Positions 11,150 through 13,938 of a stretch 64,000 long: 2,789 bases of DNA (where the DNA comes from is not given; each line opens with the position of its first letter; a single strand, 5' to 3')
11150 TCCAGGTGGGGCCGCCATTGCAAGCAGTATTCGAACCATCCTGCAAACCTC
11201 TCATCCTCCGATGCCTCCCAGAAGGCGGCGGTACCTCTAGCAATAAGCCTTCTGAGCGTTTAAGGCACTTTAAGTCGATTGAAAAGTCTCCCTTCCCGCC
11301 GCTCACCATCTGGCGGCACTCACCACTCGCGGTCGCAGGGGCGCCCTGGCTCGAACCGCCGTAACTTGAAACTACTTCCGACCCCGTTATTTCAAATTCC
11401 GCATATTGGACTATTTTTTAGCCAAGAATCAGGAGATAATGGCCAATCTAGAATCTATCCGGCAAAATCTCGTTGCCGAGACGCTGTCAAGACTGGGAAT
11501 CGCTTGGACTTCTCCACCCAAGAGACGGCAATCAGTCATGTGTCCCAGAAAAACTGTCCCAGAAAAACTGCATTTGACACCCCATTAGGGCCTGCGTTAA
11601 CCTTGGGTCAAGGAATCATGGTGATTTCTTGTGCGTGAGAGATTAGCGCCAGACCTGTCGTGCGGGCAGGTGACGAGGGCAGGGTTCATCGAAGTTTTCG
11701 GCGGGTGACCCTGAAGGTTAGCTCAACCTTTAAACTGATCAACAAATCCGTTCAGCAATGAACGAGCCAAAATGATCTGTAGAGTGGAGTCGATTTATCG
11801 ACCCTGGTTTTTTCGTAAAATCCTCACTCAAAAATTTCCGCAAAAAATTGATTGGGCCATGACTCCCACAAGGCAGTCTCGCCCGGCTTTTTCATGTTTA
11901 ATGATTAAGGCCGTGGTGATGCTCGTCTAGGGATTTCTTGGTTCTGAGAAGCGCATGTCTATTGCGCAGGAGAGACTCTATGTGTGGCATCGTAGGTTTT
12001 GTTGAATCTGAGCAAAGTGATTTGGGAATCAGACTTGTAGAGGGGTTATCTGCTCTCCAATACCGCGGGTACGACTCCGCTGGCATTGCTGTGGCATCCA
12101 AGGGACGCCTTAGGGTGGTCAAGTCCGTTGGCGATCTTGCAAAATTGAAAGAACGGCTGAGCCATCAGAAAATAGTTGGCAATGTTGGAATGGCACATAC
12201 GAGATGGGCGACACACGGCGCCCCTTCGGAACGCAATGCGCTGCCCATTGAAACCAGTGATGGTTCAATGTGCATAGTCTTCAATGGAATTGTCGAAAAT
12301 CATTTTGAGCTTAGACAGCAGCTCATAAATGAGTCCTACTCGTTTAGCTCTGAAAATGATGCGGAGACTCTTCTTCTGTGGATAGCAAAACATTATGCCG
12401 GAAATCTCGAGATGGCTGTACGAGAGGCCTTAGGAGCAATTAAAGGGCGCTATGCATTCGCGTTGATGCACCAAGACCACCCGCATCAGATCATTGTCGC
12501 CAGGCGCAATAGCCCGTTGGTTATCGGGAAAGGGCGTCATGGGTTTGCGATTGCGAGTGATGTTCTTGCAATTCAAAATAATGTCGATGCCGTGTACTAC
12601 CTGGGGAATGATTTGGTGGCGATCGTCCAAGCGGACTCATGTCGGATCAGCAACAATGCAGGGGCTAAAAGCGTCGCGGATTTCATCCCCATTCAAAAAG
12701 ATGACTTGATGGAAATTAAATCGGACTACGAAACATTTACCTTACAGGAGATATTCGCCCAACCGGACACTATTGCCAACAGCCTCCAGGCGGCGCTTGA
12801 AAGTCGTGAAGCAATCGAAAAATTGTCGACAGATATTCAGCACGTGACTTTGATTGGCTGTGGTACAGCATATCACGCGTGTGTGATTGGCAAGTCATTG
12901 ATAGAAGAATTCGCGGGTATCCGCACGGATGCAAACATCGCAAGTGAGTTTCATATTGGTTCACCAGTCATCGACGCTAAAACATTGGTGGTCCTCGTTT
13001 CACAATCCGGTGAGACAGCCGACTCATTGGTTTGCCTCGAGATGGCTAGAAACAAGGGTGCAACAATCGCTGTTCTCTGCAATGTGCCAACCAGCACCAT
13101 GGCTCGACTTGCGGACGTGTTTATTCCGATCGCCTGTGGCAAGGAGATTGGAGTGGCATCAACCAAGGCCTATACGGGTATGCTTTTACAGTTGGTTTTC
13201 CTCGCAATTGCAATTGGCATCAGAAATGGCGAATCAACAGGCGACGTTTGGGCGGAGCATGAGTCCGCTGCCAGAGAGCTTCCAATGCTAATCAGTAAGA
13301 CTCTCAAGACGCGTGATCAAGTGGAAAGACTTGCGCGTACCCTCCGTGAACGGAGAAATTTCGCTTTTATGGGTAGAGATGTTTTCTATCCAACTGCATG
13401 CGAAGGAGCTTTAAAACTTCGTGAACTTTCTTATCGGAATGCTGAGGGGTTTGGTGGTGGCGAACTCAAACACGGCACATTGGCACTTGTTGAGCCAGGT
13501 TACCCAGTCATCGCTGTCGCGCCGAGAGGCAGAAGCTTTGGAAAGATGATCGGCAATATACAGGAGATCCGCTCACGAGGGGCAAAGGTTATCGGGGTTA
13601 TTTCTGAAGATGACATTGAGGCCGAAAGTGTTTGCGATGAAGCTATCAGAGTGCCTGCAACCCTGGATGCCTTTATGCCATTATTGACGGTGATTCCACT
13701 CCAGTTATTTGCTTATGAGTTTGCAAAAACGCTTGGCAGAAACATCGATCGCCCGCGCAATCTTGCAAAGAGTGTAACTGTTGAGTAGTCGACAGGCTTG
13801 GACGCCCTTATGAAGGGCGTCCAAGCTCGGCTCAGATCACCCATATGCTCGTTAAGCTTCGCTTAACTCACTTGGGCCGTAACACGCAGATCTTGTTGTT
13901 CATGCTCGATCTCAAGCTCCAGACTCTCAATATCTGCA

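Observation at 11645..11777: glmS (GlcN6P) self-cleaving ribozyme in front of glmS in an LPS-bearing, sigma-54-flagellar genome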

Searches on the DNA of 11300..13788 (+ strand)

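Call 21: search_rna_families(sources=[L081, L082, L083, L084, L085, L086, L087, L088, L089], threshold=gathering)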
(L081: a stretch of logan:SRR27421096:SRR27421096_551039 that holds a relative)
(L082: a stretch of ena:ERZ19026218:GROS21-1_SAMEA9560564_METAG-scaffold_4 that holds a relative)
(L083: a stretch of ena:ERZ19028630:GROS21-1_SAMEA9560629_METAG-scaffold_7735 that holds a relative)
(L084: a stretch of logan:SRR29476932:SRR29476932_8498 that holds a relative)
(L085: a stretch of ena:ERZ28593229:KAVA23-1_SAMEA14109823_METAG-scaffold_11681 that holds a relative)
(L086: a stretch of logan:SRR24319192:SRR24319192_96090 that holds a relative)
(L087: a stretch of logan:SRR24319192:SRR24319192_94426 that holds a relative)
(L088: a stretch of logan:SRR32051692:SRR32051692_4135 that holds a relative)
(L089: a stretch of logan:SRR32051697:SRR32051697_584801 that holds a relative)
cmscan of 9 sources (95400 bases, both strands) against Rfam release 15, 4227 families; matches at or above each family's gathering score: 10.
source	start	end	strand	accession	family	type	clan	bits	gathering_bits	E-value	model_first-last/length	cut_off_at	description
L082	9681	9836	+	RF00234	glmS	Cis-reg; riboswitch;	-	91.2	37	1.3e-19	1-167/167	no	glmS glucosamine-6-phosphate activated ribozyme aptamer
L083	5812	5967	+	RF00234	glmS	Cis-reg; riboswitch;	-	91.2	37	1.3e-19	1-167/167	no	glmS glucosamine-6-phosphate activated ribozyme aptamer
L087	1465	1619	+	RF00234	glmS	Cis-reg; riboswitch;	-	89.6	37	3.4e-19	1-167/167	no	glmS glucosamine-6-phosphate activated ribozyme aptamer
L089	89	243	+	RF00234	glmS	Cis-reg; riboswitch;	-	85.8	37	3.7e-18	1-167/167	no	glmS glucosamine-6-phosphate activated ribozyme aptamer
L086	9661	9818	+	RF00234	glmS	Cis-reg; riboswitch;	-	84.2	37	9.8e-18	1-167/167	no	glmS glucosamine-6-phosphate activated ribozyme aptamer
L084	3542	3698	+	RF00234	glmS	Cis-reg; riboswitch;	-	84.1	37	1.1e-17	1-167/167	no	glmS glucosamine-6-phosphate activated ribozyme aptamer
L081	442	598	+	RF00234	glmS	Cis-reg; riboswitch;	-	82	37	3.9e-17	1-167/167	no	glmS glucosamine-6-phosphate activated ribozyme aptamer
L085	235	391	+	RF00234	glmS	Cis-reg; riboswitch;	-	78.9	37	2.8e-16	1-167/167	no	glmS glucosamine-6-phosphate activated ribozyme aptamer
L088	1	142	+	RF00234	glmS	Cis-reg; riboswitch;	-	72.9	37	1.2e-14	15-167/167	5'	glmS glucosamine-6-phosphate activated ribozyme aptamer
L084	1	47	-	RF00005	tRNA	Gene; tRNA;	CL00001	30.6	29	0.033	1-46/71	3'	tRNA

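Call 25: search_rna_families(sources=[L001, L006, L007, L010, L011, L016, L018, L025, L033, L037, L045, L046, L048, L051, L061, L070, L075, L042, L026, L072], threshold=gathering)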
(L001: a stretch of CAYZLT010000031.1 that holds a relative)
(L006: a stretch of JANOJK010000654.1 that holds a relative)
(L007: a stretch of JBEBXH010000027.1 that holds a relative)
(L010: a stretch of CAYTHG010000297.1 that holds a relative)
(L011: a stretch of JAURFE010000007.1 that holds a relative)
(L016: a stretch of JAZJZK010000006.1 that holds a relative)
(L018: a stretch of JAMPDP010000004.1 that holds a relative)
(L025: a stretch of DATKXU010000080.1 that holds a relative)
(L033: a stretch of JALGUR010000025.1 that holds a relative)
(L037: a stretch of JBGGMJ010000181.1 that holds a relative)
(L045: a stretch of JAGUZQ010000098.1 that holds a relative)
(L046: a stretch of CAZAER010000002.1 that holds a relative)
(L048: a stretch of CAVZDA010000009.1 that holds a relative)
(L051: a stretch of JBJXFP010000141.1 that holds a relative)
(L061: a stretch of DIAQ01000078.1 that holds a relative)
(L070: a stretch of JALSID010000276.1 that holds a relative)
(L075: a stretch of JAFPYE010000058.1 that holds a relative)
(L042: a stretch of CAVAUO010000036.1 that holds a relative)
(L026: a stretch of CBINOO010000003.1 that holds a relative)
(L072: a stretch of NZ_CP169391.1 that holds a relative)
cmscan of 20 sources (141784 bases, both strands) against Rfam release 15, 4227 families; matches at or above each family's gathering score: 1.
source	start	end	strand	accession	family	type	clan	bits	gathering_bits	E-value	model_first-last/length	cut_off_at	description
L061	1577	1649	+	RF00005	tRNA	Gene; tRNA;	CL00001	71.3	29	3e-13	1-71/71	no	tRNA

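Call 75: search_rna_families(sources=[L194, L195, L196, L100, L103, L122, L141, L145, L148, L154, L161, L102], threshold=gathering)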
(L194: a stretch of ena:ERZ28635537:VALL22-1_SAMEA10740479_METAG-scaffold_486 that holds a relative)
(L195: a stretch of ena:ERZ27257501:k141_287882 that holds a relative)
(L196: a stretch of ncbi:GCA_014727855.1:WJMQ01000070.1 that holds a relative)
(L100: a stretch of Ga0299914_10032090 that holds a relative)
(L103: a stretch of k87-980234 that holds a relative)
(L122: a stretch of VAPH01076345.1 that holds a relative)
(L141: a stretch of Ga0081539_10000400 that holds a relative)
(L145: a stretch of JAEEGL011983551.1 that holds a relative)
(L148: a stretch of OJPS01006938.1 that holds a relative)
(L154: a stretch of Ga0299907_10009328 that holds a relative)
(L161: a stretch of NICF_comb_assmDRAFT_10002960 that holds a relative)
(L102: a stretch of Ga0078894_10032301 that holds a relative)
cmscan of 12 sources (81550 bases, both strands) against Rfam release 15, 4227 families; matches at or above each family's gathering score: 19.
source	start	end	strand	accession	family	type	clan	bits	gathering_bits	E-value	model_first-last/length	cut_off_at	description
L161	7217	7398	+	RF00234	glmS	Cis-reg; riboswitch;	-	124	37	1.3e-28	1-167/167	no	glmS glucosamine-6-phosphate activated ribozyme aptamer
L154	1972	2132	-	RF00234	glmS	Cis-reg; riboswitch;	-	113.9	37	7.3e-26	1-167/167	no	glmS glucosamine-6-phosphate activated ribozyme aptamer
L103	409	578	+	RF00234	glmS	Cis-reg; riboswitch;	-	111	37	4.4e-25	1-167/167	no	glmS glucosamine-6-phosphate activated ribozyme aptamer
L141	725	886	+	RF00234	glmS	Cis-reg; riboswitch;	-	108.1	37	2.7e-24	1-167/167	no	glmS glucosamine-6-phosphate activated ribozyme aptamer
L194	2293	2455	+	RF00234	glmS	Cis-reg; riboswitch;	-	104.4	37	2.7e-23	1-167/167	no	glmS glucosamine-6-phosphate activated ribozyme aptamer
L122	8951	9107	+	RF00234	glmS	Cis-reg; riboswitch;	-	103.3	37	5.4e-23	1-167/167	no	glmS glucosamine-6-phosphate activated ribozyme aptamer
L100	2508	2662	-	RF00234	glmS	Cis-reg; riboswitch;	-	101.2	37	2.1e-22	1-167/167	no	glmS glucosamine-6-phosphate activated ribozyme aptamer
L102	3198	3354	+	RF00234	glmS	Cis-reg; riboswitch;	-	83.6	37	1.2e-17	1-167/167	no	glmS glucosamine-6-phosphate activated ribozyme aptamer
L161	767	839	+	RF00005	tRNA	Gene; tRNA;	CL00001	78.9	29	1.4e-15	1-71/71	no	tRNA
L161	1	96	+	RF00001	5S_rRNA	Gene; rRNA;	CL00113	76.9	38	1.9e-14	21-120/120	5'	5S ribosomal RNA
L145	1524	1686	+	RF00234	glmS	Cis-reg; riboswitch;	-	76.7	37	9.3e-16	1-167/167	no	glmS glucosamine-6-phosphate activated ribozyme aptamer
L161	129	200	+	RF00005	tRNA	Gene; tRNA;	CL00001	73.6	29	4.2e-14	1-71/71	no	tRNA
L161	205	277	+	RF00005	tRNA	Gene; tRNA;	CL00001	70.4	29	3e-13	1-71/71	no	tRNA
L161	472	544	+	RF00005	tRNA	Gene; tRNA;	CL00001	70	29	4e-13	1-71/71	no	tRNA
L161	374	446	+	RF00005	tRNA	Gene; tRNA;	CL00001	68.7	29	9e-13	1-71/71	no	tRNA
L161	298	369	+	RF00005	tRNA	Gene; tRNA;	CL00001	67.7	29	1.7e-12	1-71/71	no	tRNA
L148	4308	4462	+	RF00234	glmS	Cis-reg; riboswitch;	-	64.6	37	1.7e-12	1-167/167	no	glmS glucosamine-6-phosphate activated ribozyme aptamer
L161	649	721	+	RF00005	tRNA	Gene; tRNA;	CL00001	63.4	29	2.6e-11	1-71/71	no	tRNA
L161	554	635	+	RF00005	tRNA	Gene; tRNA;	CL00001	61.5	29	8.6e-11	1-71/71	no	tRNA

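Call 84: search_rna_families(source=window, start=11300, end=12050, threshold=evalue, max_evalue=1)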
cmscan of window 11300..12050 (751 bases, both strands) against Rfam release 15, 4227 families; matches with E-value up to 1: 1.
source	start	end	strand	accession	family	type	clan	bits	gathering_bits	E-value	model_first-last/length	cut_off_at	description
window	11634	11790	+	RF00234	glmS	Cis-reg; riboswitch;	-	82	37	3.1e-19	1-167/167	no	glmS glucosamine-6-phosphate activated ribozyme aptamer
